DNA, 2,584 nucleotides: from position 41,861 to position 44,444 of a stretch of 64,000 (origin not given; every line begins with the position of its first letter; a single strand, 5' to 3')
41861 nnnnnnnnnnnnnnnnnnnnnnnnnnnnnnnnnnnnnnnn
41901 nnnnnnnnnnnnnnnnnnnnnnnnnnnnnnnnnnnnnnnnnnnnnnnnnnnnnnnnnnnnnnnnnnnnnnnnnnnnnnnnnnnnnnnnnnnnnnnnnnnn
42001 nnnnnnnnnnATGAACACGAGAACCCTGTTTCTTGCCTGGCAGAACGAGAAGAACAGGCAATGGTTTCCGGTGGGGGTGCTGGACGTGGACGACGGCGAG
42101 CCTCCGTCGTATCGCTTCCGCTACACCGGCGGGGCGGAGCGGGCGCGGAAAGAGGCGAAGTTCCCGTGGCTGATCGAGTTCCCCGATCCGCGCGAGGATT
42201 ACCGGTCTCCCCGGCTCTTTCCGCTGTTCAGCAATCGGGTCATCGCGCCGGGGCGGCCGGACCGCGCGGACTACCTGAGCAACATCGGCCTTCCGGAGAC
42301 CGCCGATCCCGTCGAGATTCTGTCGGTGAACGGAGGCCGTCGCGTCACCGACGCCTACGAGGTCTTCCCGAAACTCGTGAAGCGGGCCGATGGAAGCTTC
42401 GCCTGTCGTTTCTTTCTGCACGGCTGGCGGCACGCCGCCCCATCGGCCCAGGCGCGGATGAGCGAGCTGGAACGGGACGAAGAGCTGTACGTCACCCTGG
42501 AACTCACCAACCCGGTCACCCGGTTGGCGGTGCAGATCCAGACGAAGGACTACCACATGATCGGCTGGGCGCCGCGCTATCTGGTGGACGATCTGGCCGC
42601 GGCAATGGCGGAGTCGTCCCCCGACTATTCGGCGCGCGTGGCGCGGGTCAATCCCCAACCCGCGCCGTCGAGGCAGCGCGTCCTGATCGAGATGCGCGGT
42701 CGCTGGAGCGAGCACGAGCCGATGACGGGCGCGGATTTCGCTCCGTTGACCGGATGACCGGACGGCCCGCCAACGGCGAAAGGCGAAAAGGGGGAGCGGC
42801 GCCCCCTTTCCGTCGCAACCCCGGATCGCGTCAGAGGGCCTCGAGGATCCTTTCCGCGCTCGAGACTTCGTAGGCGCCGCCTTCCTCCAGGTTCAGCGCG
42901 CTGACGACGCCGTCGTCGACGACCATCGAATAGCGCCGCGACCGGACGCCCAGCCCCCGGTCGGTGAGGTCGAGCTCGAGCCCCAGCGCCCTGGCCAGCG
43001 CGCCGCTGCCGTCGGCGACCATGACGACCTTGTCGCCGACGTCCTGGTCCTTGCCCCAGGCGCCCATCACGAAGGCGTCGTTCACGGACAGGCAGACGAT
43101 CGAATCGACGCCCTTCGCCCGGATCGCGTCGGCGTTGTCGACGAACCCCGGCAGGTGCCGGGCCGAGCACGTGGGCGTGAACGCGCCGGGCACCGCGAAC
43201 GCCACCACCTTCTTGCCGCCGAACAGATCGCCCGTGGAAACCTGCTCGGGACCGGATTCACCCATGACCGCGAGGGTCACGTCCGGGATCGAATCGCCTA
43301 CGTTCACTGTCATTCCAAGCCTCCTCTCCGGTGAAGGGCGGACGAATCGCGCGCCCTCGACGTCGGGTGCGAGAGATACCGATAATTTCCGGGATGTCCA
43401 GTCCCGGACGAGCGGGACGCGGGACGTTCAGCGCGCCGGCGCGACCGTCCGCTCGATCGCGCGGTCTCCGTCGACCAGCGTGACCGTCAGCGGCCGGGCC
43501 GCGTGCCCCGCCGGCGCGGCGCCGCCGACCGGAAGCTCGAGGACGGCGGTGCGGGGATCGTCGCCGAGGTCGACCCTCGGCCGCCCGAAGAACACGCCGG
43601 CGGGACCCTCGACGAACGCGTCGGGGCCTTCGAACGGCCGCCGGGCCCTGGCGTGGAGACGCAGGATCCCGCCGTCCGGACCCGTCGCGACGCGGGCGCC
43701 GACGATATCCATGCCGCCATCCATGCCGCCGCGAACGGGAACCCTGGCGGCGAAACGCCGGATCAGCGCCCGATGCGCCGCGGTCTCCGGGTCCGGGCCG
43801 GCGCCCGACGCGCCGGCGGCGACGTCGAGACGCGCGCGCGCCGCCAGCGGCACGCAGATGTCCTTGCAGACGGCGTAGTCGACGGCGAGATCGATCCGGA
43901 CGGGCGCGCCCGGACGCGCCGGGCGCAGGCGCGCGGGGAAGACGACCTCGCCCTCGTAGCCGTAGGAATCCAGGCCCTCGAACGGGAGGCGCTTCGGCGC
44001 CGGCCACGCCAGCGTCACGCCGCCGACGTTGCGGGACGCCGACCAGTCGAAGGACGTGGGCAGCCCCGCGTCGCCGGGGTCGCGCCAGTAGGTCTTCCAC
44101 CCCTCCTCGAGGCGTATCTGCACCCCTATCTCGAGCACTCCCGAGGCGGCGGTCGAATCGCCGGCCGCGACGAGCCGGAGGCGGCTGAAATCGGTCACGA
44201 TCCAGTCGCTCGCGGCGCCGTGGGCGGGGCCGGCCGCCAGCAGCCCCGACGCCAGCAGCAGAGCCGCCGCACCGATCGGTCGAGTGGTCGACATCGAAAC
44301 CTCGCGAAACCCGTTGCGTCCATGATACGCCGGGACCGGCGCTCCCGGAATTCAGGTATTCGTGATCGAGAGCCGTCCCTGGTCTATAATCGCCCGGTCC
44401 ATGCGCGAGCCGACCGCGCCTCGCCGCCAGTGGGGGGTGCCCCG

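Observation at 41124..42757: Two-gene HipT-like kinase plus HipS-HIRAN fusion module inserted after rnhA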

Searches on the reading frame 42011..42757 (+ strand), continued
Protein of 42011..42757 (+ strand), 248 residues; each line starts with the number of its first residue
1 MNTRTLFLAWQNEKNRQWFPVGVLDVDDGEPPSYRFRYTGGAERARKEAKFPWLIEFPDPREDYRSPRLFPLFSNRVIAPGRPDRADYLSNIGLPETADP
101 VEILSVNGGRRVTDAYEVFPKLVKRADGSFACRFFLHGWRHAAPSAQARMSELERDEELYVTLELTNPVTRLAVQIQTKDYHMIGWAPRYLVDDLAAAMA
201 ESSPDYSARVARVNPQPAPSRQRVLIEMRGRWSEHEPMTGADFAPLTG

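Call 74: search_protein_families(library=pfam, proteins=[L123:5776-9186:+, L123:2882-4093:+, L123:741-2885:+, L123:4099-5004:+, L123:4965-5750:+, L127:1016-1540:+], max_evalue=0.001)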
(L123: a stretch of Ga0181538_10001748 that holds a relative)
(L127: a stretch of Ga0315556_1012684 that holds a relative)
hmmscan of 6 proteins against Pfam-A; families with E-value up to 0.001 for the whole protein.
L123:5776-9186:+ (1136 aa): 5 families
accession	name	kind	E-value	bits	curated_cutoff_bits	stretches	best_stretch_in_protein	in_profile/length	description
PF18766.7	SWI2_SNF2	-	3e-64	217.1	26.7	1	348-552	12-216/221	SWI2/SNF2 ATPase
PF04313.20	HSDR_N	-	2.1e-35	122.8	25.1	1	7-220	3-196/198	Type I restriction enzyme R protein N terminus (HSDR_N)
PF11867.13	T1RH-like_C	-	3.6e-25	89.5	26.8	1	799-1099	3-303/329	Type I restriction enzyme HindI endonuclease subunit-like, C-terminal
PF22679.2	T1R_D3-like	-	6.1e-19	69.4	27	1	710-776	89-157/158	Type I restriction enzyme subunit R domain 3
PF04851.21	ResIII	-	2.7e-17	63.6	22.5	1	355-491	24-162/164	Type III restriction enzyme, res subunit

L123:2882-4093:+ (403 aa): 1 family
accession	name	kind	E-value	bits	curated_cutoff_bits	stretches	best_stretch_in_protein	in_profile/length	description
PF01420.25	Methylase_S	-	3.4e-22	79.9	22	2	3-179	4-167/168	Type I restriction modification DNA specificity domain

L123:741-2885:+ (714 aa): 3 families
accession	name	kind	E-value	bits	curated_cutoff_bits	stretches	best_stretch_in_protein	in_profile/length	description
PF02384.22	N6_Mtase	-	1.2e-68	232.2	20.4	1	156-436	3-272/311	N-6 DNA Methylase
PF12161.14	HsdM_N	-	1.7e-16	61.5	24.5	1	12-146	1-135/135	HsdM N-terminal domain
PF01170.24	UPF0020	-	0.00043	20.5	22.3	0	198-297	27-136/197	RMKL-like, methyltransferase domain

L123:4099-5004:+ (301 aa): 1 family
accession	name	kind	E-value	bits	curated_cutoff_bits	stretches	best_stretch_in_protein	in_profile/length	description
PF07804.18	HipA_C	-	1.3e-13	51.6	30.5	1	23-190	5-165/213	HipA-like C-terminal domain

L123:4965-5750:+ (261 aa): 1 family
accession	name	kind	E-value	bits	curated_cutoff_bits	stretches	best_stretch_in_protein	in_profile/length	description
PF08797.16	HIRAN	-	0.00037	20.7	24.7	1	143-223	3-78/96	HIRAN domain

L127:1016-1540:+ (174 aa): 4 families
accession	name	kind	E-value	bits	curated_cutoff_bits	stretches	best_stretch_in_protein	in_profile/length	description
PF06414.18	Zeta_toxin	-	1e-10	41.8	22.3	1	5-160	16-187/199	Zeta toxin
PF13671.12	AAA_33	-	6.2e-09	36.7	27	1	7-135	1-135/143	AAA domain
PF13238.12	AAA_18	-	0.00034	21.5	29.4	0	8-42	1-33/128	AAA domain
PF13191.12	AAA_16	-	0.00054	20.9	32.6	1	6-142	25-121/167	AAA ATPase domain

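Call 81: search_dna_similar(query=window:42011-42757:+, collection=plasmids, mode=protein, max_rows=15)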
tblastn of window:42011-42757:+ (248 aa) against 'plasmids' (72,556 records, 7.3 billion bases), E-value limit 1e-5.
Records with a match: 8; places in all: 8; records where one place covers at least 80% of the query: 8.
Best place of each record, by identity: <60% 8.
By first word of the organism name: Mycolicibacterium 4; Nostoc 1; Oscillatoria 1; Rhodococcus 1; Nocardiopsis 1.
By predicted mobility (MOB-suite, as given by PLSDB): mobilizable 4; non-mobilizable 3; conjugative 1.
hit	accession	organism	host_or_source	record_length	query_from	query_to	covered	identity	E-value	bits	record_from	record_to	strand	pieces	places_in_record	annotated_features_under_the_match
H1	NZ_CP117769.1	Nostoc sp. UHCC 0926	whole organism,lichen surface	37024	4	247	98%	34.6%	8e-41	155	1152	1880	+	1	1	HIRAN domain-containing protein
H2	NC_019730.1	Oscillatoria nigro-viridis PCC 7112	-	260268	5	248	98%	32.5%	8e-37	144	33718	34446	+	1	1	HIRAN domain-containing protein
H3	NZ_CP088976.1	Rhodococcus pyridinivorans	pure culture,soil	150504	3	233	93%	34.2%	1e-21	100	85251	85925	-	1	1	HIRAN domain-containing protein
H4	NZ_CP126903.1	Mycolicibacterium vanbaalenii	cell culture,soil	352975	6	215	85%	32.2%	3e-17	88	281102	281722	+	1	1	HIRAN domain-containing protein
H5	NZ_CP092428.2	Mycolicibacterium rufum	-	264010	6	215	85%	32.2%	4e-17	87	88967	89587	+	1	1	HIRAN domain-containing protein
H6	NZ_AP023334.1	Mycolicibacterium sp. TY66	-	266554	3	204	81%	32.7%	4e-22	102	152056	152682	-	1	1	hypothetical protein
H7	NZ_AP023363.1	Mycolicibacterium sp. TY81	-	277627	3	204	81%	32.7%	4e-22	102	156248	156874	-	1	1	hypothetical protein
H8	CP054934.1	Nocardiopsis flavescens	Single Cell,marine sediment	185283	6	228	90%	28.9%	1e-11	71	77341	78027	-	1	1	hypothetical protein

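Call 82: search_dna_similar(query=window:42011-42757:+, collection=phages, mode=protein, max_rows=10)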
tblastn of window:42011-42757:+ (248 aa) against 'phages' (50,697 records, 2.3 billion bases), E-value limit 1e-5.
Records with a match: 5; places in all: 5; records where one place covers at least 80% of the query: 5.
Best place of each record, by identity: <60% 5.
By first word of the organism name: Vibrio 4; Clostridioides 1.
By host as written in the record: Vibrio cyclitrophicus 10N.286.55.A12 1; Vibrio cyclitrophicus 10N.222.46.E12 1; Vibrio cyclitrophicus 10N.222.46.F12 1; Vibrio cyclitrophicus 10N.286.45.B12 1; Clostridioides difficile CD500-12 1.
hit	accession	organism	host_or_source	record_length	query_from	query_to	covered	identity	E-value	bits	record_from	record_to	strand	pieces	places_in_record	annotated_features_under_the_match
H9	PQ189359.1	Vibrio phage 10N.286.55.A12_PE001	Vibrio cyclitrophicus 10N.286.55.A12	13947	3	234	94%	32.2%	7e-27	114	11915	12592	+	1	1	hypothetical protein (x2)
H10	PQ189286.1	Vibrio phage 10N.222.46.E12_PE001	Vibrio cyclitrophicus 10N.222.46.E12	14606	3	234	94%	31.8%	3e-25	109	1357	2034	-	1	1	hypothetical protein (x2)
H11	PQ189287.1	Vibrio phage 10N.222.46.F12_PE001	Vibrio cyclitrophicus 10N.222.46.F12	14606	3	234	94%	31.8%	3e-25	109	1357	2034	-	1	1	hypothetical protein (x2)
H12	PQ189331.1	Vibrio phage 10N.286.45.B12_PE002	Vibrio cyclitrophicus 10N.286.45.B12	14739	3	234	94%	31.8%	3e-25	109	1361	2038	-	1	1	hypothetical protein (x2)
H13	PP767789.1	Clostridioides phage phiCDKH02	Clostridioides difficile CD500-12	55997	6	216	85%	28.0%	8e-11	67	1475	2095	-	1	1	HIRAN domain-containing protein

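Call 83: get_annotated_region(hit=H9, flank=3500)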
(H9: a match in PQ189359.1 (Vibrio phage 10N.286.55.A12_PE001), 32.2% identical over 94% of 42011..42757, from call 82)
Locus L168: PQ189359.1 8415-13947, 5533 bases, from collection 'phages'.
description: Vibrio phage 10N.286.55.A12_PE001, complete genome.
organism: Vibrio phage 10N.286.55.A12_PE001 (NCBI taxid 3385339)
taxonomy: Viruses; Varidnaviria; Bamfordvirae; Preplasmiviricota; Tectiliviricetes; Vinavirales
host: Vibrio cyclitrophicus 10N.286.55.A12; source: seawater; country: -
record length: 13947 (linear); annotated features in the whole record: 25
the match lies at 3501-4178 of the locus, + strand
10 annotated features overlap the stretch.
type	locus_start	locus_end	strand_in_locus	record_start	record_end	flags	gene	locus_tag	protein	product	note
CDS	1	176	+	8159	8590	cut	-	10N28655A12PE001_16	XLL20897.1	hypothetical protein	-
CDS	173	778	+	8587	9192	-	-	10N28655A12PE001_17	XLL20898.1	hypothetical protein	-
CDS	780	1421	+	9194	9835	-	-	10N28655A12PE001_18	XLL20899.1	hypothetical protein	-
CDS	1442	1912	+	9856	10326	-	-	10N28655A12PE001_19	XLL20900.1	hypothetical protein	EXLYS_BPT7_Peptidoglycan_transglycosylase_gp16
CDS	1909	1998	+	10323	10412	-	-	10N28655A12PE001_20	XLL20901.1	hypothetical protein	-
CDS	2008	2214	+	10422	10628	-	-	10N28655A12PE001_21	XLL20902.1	hypothetical protein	-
CDS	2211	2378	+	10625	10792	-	-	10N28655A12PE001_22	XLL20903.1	hypothetical protein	-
CDS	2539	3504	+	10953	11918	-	-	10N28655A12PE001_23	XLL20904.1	hypothetical protein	HipA-like_C-terminal_domain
CDS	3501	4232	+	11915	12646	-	-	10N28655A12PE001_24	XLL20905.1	hypothetical protein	HIRAN_domain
CDS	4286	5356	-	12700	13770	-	-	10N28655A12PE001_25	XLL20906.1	hypothetical protein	Y1572_HAEIN_Putative_integrase/recombinase_HI_1572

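Call 84: get_annotated_region(hit=H13, flank=3000)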
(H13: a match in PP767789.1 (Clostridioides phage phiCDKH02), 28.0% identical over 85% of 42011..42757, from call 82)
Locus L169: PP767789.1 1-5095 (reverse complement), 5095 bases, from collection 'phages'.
description: Clostridioides phage phiCDKH02, complete genome.
organism: Clostridioides phage phiCDKH02 (NCBI taxid 3145026)
taxonomy: Viruses
host: Clostridioides difficile CD500-12; source: clinical sample; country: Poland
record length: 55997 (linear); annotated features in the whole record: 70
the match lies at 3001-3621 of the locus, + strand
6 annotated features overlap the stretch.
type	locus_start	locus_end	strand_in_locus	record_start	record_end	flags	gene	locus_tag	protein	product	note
CDS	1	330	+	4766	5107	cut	-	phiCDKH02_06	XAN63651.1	XRE family transcriptional regulator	-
CDS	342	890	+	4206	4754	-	-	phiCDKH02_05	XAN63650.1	helix-turn-helix transcriptional regulator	-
CDS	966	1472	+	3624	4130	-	-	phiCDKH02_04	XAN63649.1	ImmA/IrrE family metallo-endopeptidase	-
CDS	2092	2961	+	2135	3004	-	-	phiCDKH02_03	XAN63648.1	HipA domain-containing protein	-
CDS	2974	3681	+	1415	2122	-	-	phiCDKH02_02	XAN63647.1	HIRAN domain-containing protein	-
CDS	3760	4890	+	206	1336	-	-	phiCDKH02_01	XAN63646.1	site-specific integrase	-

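Call 85: get_annotated_region(hit=H1, flank=3000)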
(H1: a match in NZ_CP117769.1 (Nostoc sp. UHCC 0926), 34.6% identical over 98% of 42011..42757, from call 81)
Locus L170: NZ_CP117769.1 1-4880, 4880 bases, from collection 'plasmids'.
description: Nostoc sp. UHCC 0926 plasmid pn5, complete sequence
organism: Nostoc sp. UHCC 0926 (NCBI taxid 3025190)
taxonomy: Bacteria; Cyanobacteriota; Cyanophyceae; Nostocales; Nostocaceae; Nostoc; Nostoc sp. UHCC 0926
host: -; source: whole organism,lichen surface; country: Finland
typing (MOB-suite, as given by PLSDB): mobilizable; relaxase MOBP
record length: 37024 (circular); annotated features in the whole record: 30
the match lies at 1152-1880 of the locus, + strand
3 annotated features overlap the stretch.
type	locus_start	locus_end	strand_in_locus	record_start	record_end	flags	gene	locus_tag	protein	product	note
CDS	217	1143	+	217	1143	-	-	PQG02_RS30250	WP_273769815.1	HipA-like protein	-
CDS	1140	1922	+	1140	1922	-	-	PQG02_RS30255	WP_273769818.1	HIRAN domain-containing protein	-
CDS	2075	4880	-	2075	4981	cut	-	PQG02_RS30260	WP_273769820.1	DUF499 domain-containing protein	-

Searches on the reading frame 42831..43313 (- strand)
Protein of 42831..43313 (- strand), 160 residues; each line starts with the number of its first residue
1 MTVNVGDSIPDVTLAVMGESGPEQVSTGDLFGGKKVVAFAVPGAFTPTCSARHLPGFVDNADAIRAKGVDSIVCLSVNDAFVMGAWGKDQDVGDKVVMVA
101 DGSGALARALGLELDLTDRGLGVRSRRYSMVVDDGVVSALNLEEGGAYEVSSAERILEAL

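Call 3: search_protein_families(library=pfam, proteins=[window:42831-43313:-], max_evalue=1)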
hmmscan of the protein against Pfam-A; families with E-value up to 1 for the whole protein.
window:42831-43313:- (160 aa): 2 families
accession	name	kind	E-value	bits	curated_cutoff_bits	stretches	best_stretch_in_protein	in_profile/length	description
PF08534.16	Redoxin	-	2.1e-35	122.1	26.6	1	5-157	2-148/148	Redoxin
PF00578.27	AhpC-TSA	-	6e-13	49.3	26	1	5-137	1-121/124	AhpC/TSA family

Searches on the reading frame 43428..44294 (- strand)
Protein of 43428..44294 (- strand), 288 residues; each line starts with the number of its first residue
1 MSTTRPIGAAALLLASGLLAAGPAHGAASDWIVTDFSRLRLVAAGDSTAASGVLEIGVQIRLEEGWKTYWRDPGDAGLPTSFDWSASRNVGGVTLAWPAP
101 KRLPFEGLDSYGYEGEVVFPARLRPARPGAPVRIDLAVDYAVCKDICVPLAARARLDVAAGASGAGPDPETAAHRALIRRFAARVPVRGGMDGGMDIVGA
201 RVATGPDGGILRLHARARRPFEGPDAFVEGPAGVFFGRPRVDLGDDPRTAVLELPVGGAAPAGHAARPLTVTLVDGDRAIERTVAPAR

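Call 53: search_protein_families(library=pfam, proteins=[window:43428-44294:-], max_evalue=0.001)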
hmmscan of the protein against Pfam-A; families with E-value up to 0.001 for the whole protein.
window:43428-44294:- (288 aa): 1 family
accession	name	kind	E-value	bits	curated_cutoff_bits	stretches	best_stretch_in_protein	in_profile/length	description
PF11412.14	DsbD_N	-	1.2e-20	74.2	25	1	50-152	16-112/119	Thiol:disulfide interchange protein DsbD, N-terminal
